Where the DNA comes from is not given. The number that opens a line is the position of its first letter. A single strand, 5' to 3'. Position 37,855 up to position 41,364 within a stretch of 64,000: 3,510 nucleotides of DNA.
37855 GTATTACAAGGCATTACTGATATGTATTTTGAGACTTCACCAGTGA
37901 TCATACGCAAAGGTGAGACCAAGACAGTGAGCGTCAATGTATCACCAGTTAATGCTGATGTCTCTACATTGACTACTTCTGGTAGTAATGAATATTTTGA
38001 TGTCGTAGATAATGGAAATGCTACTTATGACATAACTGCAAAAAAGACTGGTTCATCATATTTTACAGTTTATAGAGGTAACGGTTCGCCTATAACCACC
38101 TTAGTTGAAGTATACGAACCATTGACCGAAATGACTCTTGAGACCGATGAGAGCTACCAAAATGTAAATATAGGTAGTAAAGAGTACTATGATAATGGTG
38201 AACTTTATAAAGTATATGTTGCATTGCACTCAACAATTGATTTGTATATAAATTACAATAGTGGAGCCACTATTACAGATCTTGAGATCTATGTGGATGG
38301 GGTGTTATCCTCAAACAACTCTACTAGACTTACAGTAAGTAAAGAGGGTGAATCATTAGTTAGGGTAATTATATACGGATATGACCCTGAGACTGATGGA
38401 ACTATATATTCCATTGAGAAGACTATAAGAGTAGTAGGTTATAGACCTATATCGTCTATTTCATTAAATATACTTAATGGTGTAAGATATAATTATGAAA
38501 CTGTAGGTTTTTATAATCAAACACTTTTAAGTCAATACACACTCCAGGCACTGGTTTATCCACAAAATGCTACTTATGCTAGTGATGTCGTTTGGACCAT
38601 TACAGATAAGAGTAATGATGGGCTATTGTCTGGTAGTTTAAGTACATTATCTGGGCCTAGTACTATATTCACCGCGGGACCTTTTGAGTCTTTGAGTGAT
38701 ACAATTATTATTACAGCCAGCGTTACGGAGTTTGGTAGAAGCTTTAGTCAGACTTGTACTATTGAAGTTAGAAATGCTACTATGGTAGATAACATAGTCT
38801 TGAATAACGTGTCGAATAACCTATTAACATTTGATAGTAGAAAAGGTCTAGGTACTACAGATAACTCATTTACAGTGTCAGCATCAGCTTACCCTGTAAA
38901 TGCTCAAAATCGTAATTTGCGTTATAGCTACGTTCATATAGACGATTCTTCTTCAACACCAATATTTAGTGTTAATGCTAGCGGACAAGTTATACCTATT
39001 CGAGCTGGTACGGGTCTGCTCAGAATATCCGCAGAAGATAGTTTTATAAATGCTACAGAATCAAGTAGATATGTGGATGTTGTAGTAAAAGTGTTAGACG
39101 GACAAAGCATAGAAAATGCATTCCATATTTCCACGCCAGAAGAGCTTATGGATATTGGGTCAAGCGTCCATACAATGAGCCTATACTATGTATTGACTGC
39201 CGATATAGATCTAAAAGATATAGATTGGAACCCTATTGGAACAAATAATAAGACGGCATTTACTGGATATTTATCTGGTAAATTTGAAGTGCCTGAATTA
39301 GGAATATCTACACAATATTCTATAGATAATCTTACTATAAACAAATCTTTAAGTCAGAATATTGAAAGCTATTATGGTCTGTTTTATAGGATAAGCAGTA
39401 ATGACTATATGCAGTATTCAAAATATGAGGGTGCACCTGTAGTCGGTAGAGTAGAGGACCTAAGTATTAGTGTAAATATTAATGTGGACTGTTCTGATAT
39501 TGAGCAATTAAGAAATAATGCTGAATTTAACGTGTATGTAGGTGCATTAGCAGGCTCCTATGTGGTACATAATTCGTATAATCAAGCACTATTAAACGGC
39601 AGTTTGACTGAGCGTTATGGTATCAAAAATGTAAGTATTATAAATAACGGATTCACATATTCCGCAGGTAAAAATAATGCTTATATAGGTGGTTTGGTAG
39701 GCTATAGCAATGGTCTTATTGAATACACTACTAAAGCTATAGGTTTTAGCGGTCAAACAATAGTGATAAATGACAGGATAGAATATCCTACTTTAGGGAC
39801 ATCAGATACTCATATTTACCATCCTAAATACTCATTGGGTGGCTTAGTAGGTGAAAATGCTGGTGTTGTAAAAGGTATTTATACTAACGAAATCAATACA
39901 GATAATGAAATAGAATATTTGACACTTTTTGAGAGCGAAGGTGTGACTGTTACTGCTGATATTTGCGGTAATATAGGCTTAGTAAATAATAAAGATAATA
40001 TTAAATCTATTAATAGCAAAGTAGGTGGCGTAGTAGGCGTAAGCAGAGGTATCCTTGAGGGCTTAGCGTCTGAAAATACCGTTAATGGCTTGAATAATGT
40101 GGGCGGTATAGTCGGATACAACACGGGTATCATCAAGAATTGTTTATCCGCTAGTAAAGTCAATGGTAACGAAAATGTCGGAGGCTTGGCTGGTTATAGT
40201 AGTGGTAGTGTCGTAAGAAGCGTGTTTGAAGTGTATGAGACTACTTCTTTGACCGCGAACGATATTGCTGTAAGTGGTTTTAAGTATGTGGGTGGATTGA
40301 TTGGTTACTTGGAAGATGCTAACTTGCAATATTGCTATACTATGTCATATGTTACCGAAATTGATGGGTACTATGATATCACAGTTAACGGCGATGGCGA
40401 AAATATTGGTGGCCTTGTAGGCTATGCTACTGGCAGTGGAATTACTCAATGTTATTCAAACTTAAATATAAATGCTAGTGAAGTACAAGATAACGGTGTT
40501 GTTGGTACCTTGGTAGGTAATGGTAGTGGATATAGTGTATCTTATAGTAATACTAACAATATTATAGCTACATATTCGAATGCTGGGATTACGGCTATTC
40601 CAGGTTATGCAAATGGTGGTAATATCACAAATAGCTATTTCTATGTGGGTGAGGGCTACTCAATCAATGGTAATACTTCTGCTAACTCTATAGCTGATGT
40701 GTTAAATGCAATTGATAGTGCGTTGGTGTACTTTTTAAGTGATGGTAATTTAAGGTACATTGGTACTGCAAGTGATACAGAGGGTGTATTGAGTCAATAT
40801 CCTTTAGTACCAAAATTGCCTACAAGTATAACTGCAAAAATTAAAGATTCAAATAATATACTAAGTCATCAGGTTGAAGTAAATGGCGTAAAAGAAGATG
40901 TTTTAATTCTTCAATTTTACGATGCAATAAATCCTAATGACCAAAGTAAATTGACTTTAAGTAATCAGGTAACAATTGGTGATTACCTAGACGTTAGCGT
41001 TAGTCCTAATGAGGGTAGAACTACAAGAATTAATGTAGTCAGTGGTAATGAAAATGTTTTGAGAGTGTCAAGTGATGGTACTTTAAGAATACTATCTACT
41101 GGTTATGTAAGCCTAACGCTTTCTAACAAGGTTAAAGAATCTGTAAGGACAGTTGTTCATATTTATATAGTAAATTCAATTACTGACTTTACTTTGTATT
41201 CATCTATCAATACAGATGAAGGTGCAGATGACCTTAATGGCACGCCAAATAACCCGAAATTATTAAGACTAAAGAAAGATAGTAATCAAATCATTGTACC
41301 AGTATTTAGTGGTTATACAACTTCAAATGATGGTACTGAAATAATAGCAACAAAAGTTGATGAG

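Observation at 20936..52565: Two tandem paralogous giant lipoprotein genes (5,084 and 5,343 aa) fill half the window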

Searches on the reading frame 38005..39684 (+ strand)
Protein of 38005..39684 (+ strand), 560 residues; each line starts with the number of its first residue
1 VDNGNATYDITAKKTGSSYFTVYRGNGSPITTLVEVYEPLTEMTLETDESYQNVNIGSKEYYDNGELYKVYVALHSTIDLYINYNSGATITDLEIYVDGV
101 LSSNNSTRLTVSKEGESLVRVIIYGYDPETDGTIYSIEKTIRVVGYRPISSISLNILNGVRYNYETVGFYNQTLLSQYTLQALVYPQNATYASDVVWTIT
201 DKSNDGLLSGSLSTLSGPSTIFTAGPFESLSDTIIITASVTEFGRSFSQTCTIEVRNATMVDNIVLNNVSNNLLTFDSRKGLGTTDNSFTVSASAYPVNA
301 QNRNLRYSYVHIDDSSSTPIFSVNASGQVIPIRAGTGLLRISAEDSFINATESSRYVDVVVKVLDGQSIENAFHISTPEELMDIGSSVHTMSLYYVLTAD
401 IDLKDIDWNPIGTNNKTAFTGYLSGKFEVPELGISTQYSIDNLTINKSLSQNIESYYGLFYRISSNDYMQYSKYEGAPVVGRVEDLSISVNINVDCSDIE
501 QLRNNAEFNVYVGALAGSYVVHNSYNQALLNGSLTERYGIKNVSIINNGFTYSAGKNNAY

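Call 28: search_protein_families(library=pfam, proteins=[window:38005-39684:+], max_evalue=5)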
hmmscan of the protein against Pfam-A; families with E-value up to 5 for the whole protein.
window:38005-39684:+ (560 aa): 2 families
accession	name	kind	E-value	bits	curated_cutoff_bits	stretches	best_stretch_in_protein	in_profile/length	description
PF04449.17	Fimbrial_CS1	-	0.048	14.2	21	1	9-117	4-103/133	CS1 type fimbrial major subunit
PF22359.2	Big-like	-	0.079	13.7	27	1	320-342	12-34/48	Bacterial Ig-like domain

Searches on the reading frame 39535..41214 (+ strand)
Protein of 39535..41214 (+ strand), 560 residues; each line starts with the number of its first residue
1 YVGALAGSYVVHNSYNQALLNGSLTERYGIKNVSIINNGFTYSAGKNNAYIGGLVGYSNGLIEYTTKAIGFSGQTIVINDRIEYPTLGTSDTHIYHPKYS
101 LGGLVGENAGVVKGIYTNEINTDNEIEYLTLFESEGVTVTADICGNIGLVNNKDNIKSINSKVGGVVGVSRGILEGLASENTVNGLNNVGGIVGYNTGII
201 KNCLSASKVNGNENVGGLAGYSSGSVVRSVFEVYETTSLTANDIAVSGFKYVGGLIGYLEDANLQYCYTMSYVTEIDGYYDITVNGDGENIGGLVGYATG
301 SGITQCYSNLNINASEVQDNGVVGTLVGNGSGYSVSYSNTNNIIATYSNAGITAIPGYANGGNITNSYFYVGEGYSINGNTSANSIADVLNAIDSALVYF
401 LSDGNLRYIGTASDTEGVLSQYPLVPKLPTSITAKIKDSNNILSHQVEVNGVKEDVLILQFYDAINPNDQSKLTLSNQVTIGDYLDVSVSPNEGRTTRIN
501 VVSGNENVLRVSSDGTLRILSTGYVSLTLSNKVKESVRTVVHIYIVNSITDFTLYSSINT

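Call 28: search_protein_families(library=pfam, proteins=[window:39535-41214:+], max_evalue=5)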
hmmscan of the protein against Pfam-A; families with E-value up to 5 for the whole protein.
window:39535-41214:+ (560 aa): 1 family
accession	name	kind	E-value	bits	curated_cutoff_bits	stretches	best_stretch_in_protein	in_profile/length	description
PF07581.17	Glug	-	3.9e-11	43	20.5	5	288-313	2-28/28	The GLUG motif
